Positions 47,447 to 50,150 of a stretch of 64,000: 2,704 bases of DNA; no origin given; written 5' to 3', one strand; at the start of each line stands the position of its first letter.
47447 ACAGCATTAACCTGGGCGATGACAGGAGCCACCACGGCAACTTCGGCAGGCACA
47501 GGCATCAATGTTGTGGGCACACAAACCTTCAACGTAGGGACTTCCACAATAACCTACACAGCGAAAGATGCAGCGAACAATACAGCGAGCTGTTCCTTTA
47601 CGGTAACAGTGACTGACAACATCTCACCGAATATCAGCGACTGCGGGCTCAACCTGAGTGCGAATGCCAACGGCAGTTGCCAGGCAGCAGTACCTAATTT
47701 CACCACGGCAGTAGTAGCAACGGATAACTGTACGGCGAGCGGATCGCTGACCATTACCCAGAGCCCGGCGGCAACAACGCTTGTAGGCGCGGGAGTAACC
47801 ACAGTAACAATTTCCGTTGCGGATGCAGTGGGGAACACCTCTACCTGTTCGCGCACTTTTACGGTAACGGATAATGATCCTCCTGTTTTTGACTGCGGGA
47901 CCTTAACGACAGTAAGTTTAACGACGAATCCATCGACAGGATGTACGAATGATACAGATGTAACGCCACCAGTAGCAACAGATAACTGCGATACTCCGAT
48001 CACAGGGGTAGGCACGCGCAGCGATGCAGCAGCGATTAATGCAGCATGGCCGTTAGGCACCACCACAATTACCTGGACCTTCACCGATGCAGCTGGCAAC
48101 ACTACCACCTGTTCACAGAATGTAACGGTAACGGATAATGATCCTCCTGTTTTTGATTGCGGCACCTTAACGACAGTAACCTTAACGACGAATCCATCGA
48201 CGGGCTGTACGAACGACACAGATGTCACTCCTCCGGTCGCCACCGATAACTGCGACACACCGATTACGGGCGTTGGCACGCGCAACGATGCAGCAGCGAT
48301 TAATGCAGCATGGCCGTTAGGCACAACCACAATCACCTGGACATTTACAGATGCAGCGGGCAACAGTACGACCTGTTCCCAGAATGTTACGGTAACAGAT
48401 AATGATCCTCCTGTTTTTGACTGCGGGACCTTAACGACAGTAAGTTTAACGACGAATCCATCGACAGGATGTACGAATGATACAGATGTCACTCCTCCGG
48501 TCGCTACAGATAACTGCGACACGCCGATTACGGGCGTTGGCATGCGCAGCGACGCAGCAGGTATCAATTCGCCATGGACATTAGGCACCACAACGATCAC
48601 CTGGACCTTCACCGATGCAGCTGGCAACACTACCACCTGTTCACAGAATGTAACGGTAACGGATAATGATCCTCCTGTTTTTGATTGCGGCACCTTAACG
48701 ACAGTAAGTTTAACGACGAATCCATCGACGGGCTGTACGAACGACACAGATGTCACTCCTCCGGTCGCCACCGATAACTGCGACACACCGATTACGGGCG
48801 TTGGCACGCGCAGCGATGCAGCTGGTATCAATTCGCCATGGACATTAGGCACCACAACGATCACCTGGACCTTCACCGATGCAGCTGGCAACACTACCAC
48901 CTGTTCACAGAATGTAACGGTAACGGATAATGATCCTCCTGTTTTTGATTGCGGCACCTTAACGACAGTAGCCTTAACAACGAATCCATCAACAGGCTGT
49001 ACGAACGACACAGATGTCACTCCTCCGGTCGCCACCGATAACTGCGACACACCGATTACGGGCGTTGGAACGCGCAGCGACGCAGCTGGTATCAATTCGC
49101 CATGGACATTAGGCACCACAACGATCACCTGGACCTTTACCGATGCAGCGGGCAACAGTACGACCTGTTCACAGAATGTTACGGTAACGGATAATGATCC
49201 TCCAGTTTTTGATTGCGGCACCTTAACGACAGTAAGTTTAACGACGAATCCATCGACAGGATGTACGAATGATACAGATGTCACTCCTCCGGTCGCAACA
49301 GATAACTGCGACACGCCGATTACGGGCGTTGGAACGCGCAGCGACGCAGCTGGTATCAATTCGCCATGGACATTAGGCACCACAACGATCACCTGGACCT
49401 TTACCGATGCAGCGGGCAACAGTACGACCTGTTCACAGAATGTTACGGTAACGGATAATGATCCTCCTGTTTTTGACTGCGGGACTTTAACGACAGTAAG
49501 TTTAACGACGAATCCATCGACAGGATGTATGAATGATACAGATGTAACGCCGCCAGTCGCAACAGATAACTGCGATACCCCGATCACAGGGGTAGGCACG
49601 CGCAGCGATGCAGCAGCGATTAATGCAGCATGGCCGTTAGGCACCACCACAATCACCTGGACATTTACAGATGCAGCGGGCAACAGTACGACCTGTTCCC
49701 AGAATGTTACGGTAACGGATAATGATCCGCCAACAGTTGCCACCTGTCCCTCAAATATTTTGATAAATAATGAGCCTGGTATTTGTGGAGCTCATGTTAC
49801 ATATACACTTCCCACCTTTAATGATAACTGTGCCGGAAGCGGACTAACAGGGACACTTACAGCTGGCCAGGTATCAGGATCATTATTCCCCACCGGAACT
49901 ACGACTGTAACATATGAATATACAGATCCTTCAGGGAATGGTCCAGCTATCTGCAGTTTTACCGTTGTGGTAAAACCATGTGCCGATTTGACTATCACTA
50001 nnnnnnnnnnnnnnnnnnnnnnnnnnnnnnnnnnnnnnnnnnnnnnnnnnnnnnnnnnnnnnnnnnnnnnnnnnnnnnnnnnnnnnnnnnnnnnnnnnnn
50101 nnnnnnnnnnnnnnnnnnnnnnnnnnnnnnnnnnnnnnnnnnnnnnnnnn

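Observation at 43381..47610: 15 x 282-bp HYR array whose copy differences are mostly synonymous in the + frame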

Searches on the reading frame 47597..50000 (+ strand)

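Call 7: search_protein_families(library=pfam, proteins=[window:47597-50000:+], max_evalue=0.01)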
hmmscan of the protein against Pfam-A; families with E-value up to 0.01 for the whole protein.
window:47597-50000:+ (801 aa): 5 families
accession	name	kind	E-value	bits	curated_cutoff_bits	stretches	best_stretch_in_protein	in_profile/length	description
PF23237.1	HYR_4C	-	5e-56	187.2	27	7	641-706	10-73/73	HYR-like domain with 4 cysteines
PF02494.22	HYR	-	9.8e-52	173.7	21.7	8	708-792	2-81/81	HYR domain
PF16403.11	Bact_surface_Ig-like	-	5e-22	78.2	27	0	328-354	45-71/71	Bacterial surface protein, Ig-like domain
PF19077.6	Big_13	-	2.8e-09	37.8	27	0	147-178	68-100/102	Bacterial Ig-like domain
PF12245.14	Big_3_2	-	7.5e-09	36.3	23.3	0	335-356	100-121/122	Bacterial Ig-like domain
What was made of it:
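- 47627..47858 (+): Downstream diverged HYR domain of a different subtype. Pfam HYR/HYR_4C hits (call 7).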
